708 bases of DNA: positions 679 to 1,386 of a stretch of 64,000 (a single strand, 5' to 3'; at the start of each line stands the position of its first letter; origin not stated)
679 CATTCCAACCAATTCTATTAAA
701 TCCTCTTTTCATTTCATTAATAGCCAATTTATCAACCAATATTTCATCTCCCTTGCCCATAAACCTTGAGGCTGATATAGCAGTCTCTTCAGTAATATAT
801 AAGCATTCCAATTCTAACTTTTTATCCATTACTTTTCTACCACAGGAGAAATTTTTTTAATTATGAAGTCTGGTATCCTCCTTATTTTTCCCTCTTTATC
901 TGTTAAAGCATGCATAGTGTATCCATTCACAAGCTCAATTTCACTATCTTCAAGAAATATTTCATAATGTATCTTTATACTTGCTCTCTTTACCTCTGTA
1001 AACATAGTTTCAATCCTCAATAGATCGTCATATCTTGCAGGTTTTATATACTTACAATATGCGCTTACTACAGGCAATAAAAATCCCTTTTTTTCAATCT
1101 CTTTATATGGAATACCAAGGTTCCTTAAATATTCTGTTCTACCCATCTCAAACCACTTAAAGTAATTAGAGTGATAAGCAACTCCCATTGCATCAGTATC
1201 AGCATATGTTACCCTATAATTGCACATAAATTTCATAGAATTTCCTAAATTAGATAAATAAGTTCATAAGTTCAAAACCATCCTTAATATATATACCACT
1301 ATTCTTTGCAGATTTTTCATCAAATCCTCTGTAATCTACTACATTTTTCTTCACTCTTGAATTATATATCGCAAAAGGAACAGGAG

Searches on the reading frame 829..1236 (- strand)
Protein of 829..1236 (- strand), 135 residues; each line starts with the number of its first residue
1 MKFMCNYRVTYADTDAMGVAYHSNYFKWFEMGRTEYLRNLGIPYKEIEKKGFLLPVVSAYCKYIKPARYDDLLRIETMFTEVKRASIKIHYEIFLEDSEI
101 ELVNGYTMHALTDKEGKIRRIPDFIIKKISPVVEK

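Call 26: search_protein_families(library=pfam, proteins=[window:829-1236:-], max_evalue=0.000001)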
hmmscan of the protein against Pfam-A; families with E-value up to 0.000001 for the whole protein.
window:829-1236:- (135 aa): 2 families
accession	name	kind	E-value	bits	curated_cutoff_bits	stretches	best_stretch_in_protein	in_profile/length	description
PF03061.28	4HBT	-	1.2e-15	58.1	20.6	1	17-98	1-75/79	Thioesterase superfamily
PF13279.12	4HBT_2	-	3e-15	57.2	25.5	1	9-128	1-121/122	Thioesterase-like superfamily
